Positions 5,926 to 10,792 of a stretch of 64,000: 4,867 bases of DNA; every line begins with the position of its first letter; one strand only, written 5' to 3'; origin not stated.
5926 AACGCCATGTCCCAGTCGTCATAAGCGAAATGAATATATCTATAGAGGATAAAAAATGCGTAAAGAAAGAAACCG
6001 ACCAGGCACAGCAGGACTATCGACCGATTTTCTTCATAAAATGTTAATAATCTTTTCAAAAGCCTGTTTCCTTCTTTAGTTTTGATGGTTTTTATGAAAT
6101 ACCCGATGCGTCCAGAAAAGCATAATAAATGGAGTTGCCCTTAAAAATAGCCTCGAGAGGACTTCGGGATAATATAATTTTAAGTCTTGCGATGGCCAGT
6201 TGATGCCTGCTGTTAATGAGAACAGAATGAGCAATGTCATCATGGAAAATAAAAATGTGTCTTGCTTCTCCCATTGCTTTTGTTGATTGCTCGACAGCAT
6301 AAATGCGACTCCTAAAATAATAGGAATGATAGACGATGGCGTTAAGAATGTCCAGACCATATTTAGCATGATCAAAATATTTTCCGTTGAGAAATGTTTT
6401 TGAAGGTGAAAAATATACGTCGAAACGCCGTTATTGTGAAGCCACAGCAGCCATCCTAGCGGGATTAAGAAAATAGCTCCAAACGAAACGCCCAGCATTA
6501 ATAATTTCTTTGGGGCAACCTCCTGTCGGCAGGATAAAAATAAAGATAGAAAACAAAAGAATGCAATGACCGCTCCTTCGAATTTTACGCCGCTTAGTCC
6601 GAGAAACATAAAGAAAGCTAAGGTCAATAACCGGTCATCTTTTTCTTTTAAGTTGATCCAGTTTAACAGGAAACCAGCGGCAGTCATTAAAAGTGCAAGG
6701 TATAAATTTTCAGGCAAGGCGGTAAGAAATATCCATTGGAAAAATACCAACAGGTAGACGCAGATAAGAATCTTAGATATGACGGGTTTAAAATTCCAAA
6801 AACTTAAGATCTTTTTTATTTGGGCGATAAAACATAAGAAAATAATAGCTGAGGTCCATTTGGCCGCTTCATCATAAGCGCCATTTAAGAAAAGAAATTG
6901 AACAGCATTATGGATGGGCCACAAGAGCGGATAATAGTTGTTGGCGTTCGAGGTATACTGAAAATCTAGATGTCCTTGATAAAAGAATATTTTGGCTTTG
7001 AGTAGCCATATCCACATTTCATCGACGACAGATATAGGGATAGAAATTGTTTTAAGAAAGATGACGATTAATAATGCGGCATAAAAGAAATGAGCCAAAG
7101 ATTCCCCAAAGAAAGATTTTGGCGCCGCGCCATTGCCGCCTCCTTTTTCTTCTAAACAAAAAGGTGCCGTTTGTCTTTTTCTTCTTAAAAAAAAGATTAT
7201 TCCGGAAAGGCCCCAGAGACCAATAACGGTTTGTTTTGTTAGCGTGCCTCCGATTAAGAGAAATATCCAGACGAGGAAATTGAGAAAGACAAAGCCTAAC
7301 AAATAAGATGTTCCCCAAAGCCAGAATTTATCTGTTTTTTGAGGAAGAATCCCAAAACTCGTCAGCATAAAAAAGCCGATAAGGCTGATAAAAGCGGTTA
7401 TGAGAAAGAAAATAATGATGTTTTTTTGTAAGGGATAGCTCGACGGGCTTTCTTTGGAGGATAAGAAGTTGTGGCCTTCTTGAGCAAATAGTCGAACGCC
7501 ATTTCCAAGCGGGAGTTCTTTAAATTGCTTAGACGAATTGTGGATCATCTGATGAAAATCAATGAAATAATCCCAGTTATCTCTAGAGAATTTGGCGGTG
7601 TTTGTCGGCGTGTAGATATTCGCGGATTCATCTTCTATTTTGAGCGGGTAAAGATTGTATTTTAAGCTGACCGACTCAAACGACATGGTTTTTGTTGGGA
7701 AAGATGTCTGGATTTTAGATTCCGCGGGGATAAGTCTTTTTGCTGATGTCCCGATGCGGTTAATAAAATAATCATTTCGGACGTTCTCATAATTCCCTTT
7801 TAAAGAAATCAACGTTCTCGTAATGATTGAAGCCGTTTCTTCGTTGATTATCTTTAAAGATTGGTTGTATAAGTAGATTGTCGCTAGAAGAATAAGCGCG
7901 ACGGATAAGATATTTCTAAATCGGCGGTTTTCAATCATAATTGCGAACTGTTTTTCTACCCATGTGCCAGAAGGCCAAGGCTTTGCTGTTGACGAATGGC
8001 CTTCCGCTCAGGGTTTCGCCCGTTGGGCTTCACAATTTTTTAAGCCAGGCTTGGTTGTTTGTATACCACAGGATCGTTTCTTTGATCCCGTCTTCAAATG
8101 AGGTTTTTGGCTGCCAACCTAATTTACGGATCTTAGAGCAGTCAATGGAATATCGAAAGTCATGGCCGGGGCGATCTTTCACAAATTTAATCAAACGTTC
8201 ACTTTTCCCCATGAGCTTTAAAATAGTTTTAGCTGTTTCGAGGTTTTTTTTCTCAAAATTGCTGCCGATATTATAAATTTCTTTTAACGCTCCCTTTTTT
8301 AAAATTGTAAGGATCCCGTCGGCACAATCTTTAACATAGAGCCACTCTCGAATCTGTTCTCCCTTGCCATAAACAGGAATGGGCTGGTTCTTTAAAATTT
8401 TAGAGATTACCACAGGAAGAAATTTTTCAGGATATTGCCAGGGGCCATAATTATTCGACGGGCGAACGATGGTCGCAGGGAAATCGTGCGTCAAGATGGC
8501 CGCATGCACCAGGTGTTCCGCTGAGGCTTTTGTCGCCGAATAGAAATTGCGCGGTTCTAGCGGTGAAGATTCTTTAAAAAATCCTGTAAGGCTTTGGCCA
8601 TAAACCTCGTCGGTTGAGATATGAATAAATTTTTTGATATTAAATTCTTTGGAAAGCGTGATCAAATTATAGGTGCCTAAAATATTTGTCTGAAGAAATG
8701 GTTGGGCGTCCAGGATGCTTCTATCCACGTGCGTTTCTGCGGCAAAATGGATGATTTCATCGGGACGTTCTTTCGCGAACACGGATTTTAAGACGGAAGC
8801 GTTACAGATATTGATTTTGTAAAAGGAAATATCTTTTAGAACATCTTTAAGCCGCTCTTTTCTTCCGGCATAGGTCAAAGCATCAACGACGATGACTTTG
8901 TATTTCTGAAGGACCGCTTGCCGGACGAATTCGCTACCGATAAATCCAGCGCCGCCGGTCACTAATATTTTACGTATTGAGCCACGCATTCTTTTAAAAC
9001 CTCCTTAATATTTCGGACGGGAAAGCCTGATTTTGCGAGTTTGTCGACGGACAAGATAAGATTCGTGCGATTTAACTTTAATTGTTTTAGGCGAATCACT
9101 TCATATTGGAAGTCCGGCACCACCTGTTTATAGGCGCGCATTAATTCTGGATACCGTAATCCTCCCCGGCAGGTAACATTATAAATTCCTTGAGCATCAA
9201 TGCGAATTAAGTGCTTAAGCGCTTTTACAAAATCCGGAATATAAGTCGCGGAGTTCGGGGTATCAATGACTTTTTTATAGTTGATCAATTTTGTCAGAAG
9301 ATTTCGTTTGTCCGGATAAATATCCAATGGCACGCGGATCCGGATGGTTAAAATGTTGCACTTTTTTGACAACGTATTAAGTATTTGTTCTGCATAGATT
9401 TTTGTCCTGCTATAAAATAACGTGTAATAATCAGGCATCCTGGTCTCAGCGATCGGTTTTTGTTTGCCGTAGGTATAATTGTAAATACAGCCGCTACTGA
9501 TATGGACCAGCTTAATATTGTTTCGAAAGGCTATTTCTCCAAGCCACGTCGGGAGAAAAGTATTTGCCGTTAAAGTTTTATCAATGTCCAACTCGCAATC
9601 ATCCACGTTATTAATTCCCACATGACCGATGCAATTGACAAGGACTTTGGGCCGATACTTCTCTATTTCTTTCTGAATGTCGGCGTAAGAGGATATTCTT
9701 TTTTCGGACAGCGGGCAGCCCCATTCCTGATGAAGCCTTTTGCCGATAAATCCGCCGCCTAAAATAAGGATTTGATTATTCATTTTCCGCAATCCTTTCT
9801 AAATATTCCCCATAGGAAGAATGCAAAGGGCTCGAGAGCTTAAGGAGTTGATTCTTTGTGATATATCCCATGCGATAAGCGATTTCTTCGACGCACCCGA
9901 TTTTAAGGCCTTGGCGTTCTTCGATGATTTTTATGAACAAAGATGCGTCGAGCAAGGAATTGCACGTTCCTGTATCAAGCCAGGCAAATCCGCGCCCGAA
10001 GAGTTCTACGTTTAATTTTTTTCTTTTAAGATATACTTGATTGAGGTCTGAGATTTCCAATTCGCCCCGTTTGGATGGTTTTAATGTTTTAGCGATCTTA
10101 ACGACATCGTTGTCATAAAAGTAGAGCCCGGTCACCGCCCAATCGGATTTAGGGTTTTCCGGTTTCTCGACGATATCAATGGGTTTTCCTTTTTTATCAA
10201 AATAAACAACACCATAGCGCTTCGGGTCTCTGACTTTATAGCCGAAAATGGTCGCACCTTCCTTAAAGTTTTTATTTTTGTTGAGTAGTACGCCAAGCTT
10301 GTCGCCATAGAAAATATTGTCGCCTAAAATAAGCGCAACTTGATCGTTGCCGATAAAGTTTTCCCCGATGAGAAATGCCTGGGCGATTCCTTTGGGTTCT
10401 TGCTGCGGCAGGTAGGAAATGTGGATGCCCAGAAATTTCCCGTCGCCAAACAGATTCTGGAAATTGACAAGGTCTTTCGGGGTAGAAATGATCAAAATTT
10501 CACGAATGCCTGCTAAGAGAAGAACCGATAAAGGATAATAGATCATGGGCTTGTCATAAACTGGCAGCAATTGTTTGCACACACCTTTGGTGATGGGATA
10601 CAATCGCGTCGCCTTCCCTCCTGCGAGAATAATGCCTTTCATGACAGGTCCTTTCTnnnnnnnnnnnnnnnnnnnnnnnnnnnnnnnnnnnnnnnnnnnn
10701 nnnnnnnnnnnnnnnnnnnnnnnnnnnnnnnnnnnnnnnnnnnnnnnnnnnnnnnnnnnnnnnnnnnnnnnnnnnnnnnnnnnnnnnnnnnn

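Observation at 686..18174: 17.5-kb glycan operon built almost entirely from GT-C-like membrane proteins, with none of the usual polysaccharide export or initiation genes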

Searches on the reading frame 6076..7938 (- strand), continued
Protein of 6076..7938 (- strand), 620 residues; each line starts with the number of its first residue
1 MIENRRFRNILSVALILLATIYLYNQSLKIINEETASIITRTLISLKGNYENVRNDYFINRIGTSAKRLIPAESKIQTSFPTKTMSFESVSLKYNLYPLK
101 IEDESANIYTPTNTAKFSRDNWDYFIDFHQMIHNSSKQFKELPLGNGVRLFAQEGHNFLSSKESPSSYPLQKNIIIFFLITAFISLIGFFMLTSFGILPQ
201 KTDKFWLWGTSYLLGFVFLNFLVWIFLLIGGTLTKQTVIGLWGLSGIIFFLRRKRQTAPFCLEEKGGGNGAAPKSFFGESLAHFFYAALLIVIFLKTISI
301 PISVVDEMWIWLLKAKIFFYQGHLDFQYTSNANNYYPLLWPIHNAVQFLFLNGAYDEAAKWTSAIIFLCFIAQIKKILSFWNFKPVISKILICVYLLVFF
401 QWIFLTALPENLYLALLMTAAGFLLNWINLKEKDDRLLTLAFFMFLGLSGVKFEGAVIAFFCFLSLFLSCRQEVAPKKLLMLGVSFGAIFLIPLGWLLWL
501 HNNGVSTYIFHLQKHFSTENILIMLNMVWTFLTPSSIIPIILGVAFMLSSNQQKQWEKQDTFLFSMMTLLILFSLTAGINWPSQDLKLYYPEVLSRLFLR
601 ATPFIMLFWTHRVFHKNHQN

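Call 93: search_protein_representatives(alignment_id=A1)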
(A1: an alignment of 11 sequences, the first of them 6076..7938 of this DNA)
Query: 11 sequences, 616 profile positions. Proteins with E-value up to 0.001 (for the whole library): 1657; up to 1e-10: 377; up to 1e-30: 111. The best 150 are listed.
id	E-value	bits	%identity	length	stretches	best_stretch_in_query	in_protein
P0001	4.3e-225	765.5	-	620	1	7-615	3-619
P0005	2.0e-223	760.0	-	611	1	1-615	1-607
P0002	6.8e-221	751.6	-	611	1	32-613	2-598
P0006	7.7e-216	734.9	-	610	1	1-615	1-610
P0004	6.5e-206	702.2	-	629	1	14-611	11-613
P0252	8.8e-198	675.3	-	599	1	8-614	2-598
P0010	3.2e-193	660.2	-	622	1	1-612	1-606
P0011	2.4e-186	637.5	-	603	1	5-612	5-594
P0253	9.0e-167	572.9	-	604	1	13-614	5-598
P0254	1.3e-161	555.9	-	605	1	16-611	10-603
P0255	7.2e-160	550.1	-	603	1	11-611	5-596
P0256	1.1e-155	536.3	-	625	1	1-611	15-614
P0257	1.9e-153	528.8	-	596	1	4-612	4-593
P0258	2.3e-145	502.1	-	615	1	1-610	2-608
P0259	1.9e-143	495.8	-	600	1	14-615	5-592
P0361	8.0e-28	113.9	-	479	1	184-604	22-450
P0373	2.2e-21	92.7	-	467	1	177-602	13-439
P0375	2.5e-20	89.1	-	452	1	175-607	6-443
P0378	1.9e-19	86.2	-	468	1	172-609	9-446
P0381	5.9e-19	84.6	-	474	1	176-605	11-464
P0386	5.3e-18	81.5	-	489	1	172-610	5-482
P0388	5.7e-18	81.4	-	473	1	180-605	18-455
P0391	1.0e-17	80.5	-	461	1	175-603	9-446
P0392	1.1e-17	80.4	-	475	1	180-608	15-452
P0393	1.3e-17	80.2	-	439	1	204-609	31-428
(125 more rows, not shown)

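Call 94: search_protein_families(library=pfam, proteins=[P0361, P0373, P0375, P0378, P0381, P0386, P0388, P0391, P0392, P0393], max_evalue=0.01)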
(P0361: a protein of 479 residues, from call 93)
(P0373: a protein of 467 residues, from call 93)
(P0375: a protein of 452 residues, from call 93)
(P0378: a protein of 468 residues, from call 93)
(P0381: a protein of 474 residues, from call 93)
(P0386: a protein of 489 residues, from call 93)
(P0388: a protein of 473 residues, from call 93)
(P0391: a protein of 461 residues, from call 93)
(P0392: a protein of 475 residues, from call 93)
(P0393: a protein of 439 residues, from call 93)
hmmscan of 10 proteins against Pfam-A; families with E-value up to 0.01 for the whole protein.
P0361 (479 aa): 0 families

P0373 (467 aa): 0 families

P0375 (452 aa): 1 family
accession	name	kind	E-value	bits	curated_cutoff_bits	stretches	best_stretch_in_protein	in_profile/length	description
PF07760.16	DUF1616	-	0.0047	16.6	31.6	1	5-84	24-117/307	Protein of unknown function (DUF1616)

P0378 (468 aa): 0 families

P0381 (474 aa): 0 families

P0386 (489 aa): 1 family
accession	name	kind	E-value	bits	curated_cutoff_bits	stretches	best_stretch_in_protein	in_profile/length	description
PF13231.12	PMT_2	-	8e-06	26.6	26.1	1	182-343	3-155/160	Dolichyl-phosphate-mannose-protein mannosyltransferase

P0388 (473 aa): 0 families

P0391 (461 aa): 1 family
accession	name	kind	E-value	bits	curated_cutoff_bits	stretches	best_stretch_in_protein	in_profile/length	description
PF13231.12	PMT_2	-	0.00063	20.4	26.1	1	194-329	26-160/160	Dolichyl-phosphate-mannose-protein mannosyltransferase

P0392 (475 aa): 1 family
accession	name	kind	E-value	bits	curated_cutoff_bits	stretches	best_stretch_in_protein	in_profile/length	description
PF13231.12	PMT_2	-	0.0013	19.4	26.1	1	176-337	3-160/160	Dolichyl-phosphate-mannose-protein mannosyltransferase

P0393 (439 aa): 0 families

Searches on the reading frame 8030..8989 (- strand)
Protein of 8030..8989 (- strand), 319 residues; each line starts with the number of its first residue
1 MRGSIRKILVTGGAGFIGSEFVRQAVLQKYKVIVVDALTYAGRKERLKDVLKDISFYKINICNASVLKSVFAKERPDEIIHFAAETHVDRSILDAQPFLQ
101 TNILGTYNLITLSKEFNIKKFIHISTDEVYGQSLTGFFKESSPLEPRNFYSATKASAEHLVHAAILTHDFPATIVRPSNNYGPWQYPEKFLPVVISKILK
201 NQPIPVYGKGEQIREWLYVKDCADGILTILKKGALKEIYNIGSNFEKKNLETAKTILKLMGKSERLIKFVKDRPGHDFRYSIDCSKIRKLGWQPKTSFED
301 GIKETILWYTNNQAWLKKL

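Call 3: search_protein_families(library=pfam, proteins=[window:8030-8989:-], max_evalue=0.01)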
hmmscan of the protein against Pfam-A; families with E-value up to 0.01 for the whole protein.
window:8030-8989:- (319 aa): 8 families
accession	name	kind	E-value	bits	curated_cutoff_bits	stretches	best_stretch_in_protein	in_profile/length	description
PF16363.11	GDP_Man_Dehyd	-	8.8e-72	242.8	27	1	9-305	1-332/332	GDP-mannose 4,6 dehydratase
PF01370.27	Epimerase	-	8.3e-67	225.5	20.9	1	8-242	1-240/240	NAD dependent epimerase/dehydratase family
PF04321.23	RmlD_sub_bind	-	3.3e-27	95.7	27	1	7-306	2-282/287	RmlD substrate binding domain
PF02719.21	Polysacc_synt_2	-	4.1e-20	72.6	20.2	1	8-275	1-266/293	Polysaccharide biosynthesis protein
PF01073.25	3Beta_HSD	-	5.3e-19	68.7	22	1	9-226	1-225/280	3-beta hydroxysteroid dehydrogenase/isomerase family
PF07993.18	NAD_binding_4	-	1.1e-15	57.9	20.1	1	74-181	87-208/258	Male sterility protein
PF13460.12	NAD_binding_10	-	1.6e-06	28.6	27.2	1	12-178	1-144/184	NAD(P)H-binding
PF00106.31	adh_short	-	0.0047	16.9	26.6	0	7-70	2-67/195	short chain dehydrogenase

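Call 56: search_protein_families(library=ncbifam, proteins=[window:8030-8989:-], max_evalue=0.01)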
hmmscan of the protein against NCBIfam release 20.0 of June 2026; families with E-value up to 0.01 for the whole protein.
window:8030-8989:- (319 aa): 36 families (the best 25 are shown)
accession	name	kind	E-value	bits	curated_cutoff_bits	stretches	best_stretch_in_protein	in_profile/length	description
TIGR01181.1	dTDP_gluc_dehyt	equivalog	2.4e-124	414.6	365.1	1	7-319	1-321/321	dTDP-glucose 4,6-dehydratase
NF007490.0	PRK10084.1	subfamily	1.9e-92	310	649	1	7-318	2-343/361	dTDP-glucose 4,6-dehydratase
NF007582.0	PRK10217.1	equivalog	1.1e-91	307.5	698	1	5-318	1-340/355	dTDP-glucose 4,6-dehydratase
TIGR01179.1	galE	equivalog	8.4e-43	146.5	262.3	1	7-313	1-329/332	UDP-glucose 4-epimerase GalE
TIGR04180.1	EDH_00030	hypoth_equivalog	1.3e-41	142.6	475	1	8-295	1-295/297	NAD-dependent 4,6-dehydratase LegB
TIGR02197.1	heptose_epim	equivalog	7.6e-28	97.6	274.6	1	8-311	1-315/316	ADP-glyceromanno-heptose 6-epimerase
TIGR02622.1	CDP_4_6_dhtase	equivalog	8.2e-26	91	278.45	1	6-312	5-333/352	CDP-glucose 4,6-dehydratase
TIGR01214.1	rmlD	equivalog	3e-25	88.9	224.05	1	7-264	1-230/285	dTDP-4-dehydrorhamnose reductase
NF007956.0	PRK10675.1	subfamily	1.3e-24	87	394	1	7-312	2-332/338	UDP-glucose 4-epimerase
NF047922.1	GDPFucSynFcl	equivalog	3.6e-24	85.8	500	1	55-313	33-305/308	GDP-L-fucose synthase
TIGR03466.1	HpnA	hypoth_equivalog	4.3e-16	58.7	367.65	1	7-244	2-231/327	hopanoid-associated sugar epimerase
NF042422.1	oxyalk_red_OleD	equivalog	5.2e-15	55.6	580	1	7-230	2-215/329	2-alkyl-3-oxoalkanoate reductase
NF011728.1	PRK15181.1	equivalog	5.9e-15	55.1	760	1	6-314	16-342/348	Vi polysaccharide biosynthesis UDP-N-acetylglucosaminuronic acid C-4 epimerase TviC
NF042423.1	oxyalk_red_Shew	equivalog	2.6e-14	53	580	1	4-223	7-214/331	2-alkyl-3-oxoalkanoate reductase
NF041015.1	UDPsulfquin_syn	equivalog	8.1e-14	51.4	575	2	43-124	56-139/384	UDP-sulfoquinovose synthase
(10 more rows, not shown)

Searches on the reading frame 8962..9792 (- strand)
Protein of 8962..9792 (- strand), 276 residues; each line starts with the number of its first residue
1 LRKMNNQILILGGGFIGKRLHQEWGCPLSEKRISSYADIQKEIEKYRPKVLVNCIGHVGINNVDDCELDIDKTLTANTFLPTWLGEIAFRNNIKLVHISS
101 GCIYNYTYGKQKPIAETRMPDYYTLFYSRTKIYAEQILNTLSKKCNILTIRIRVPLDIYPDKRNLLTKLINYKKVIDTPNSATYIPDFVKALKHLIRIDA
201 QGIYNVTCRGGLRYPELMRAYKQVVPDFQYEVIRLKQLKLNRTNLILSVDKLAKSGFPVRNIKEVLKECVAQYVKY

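Call 3: search_protein_families(library=pfam, proteins=[window:8962-9792:-], max_evalue=0.01)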
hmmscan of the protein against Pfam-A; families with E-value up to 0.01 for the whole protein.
window:8962-9792:- (276 aa): 2 families
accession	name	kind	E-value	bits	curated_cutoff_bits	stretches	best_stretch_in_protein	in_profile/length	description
PF01370.27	Epimerase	-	2.7e-09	37.2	20.9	1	32-152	49-167/240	NAD dependent epimerase/dehydratase family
PF04321.23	RmlD_sub_bind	-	9.2e-09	35.2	27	1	32-153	36-149/287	RmlD substrate binding domain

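Call 9: search_protein_families(library=ncbifam, proteins=[window:8962-9792:-], max_evalue=0.01)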
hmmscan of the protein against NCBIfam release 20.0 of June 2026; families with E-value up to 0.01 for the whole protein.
window:8962-9792:- (276 aa): 1 family
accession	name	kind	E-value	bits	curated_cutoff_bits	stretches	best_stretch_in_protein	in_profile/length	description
TIGR01214.1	rmlD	equivalog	5.2e-10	38.9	224.05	1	8-216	2-217/285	dTDP-4-dehydrorhamnose reductase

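Call 80: search_solved_structures(query=window:8962-9792:-, max_evalue=0.01)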
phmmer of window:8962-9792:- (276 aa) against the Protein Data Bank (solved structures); distinct sequences matched with E-value up to 0.01: 5.
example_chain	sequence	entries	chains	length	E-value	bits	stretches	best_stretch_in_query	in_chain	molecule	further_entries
4qqr_A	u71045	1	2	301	5e-26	94.9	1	13-268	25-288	3,5-epimerase/4-reductase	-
7jid_A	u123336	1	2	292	7.5e-20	74.6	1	14-271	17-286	UDP-L-Rhamnose Synthase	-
1vl0_A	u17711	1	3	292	4.4e-06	29.5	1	33-211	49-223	DTDP-4-dehydrorhamnose reductase, rfbD ortholog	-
9gpi_D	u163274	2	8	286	8.9e-06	28.5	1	8-261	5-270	dTDP-4-dehydrorhamnose reductase, putative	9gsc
3sc6_A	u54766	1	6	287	0.0033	20.1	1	4-217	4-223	dTDP-4-dehydrorhamnose reductase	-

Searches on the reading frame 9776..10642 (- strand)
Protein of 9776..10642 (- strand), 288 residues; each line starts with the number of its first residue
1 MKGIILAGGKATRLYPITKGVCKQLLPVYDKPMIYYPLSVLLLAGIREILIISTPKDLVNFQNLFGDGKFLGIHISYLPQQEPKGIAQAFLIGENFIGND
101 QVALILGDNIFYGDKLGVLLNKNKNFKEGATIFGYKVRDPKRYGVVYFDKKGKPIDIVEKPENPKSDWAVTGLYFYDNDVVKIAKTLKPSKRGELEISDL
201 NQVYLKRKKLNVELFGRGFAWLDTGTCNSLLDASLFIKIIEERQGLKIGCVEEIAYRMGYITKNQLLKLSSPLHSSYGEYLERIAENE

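Call 3: search_protein_families(library=pfam, proteins=[window:9776-10642:-], max_evalue=0.01)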
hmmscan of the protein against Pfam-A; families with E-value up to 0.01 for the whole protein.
window:9776-10642:- (288 aa): 2 families
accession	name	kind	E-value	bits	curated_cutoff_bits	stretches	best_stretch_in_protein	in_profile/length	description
PF00483.29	NTP_transferase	-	3.4e-71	240.1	21.2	1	2-237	1-242/245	Nucleotidyl transferase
PF12804.13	NTP_transf_3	-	7e-09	36.5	27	1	3-113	1-100/160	MobA-like NTP transferase domain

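Call 15: find_encoding_contigs(protein=window:9776-10642:-, flank=10000, max_places=4)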
Protein window:9776-10642:- (288 aa): no gene with exactly this product is on record in the collection.

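Call 56: search_protein_families(library=ncbifam, proteins=[window:9776-10642:-], max_evalue=0.01)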
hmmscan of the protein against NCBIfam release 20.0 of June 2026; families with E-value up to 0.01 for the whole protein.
window:9776-10642:- (288 aa): 33 families (the best 25 are shown)
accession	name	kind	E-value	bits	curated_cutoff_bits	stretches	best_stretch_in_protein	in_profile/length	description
TIGR01207.1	rmlA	equivalog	6.7e-135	448.7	360.65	1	2-285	1-285/286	glucose-1-phosphate thymidylyltransferase RfbA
NF012024.0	PRK15480.1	equivalog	1.1e-122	408.8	588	1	2-285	5-289/292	glucose-1-phosphate thymidylyltransferase RfbA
TIGR01208.1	rmlA_long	equivalog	3.5e-54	184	320.25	1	2-237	1-234/353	glucose-1-phosphate thymidylyltransferase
TIGR03992.1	Arch_glmU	subfamily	2.9e-42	145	292.1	1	1-235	1-225/393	bifunctional sugar-1-phosphate nucleotidylyltransferase/acetyltransferase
NF041313.1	UDPGP_AglF_Halo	equivalog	4.7e-35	121.1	400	1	1-207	1-205/234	UTP--glucose-1-phosphate uridylyltransferase AglF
NF041173.1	Sug_nt_acttase_Thmprot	equivalog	1.6e-34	119.6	600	1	1-254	1-242/405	bifunctional sugar-1-phosphate nucleotidylyltransferase/acetyltransferase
NF052502.1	man1P_GTase_Rv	exception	2.6e-26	92.3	440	1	3-186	3-184/352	mannose-1-phosphate guanylyltransferase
TIGR01099.1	galU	equivalog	9.2e-26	91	326.8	2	73-212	94-242/261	UTP--glucose-1-phosphate uridylyltransferase GalU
NF003670.0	PRK05293.1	equivalog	9.3e-14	51.1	470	1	3-247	7-266/382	glucose-1-phosphate adenylyltransferase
NF045761.1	NAMPUrTaseMurU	equivalog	1e-13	51.7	250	1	1-231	1-221/226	N-acetylmuramate alpha-1-phosphate uridylyltransferase MurU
TIGR02091.1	glgC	equivalog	2.1e-13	50.1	424.9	1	3-244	3-264/364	glucose-1-phosphate adenylyltransferase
NF049965.1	GlMnHpPGnyltfHddC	equivalog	2.3e-13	50.3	300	1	1-183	1-174/221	D-glycero-D-manno-heptose 1-phosphate guanosyltransferase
NF009928.0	PRK13389.1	equivalog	4e-13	49.2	548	2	2-53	10-61/302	UTP--glucose-1-phosphate uridylyltransferase GalU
NF007516.0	PRK10122.1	equivalog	2.5e-12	46.5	534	1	2-53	5-56/297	UTP--glucose-1-phosphate uridylyltransferase GalF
TIGR01173.1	glmU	equivalog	2.3e-10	39.9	366.85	1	3-201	3-199/452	bifunctional UDP-N-acetylglucosamine diphosphorylase/glucosamine-1-phosphate N-acetyltransferase GlmU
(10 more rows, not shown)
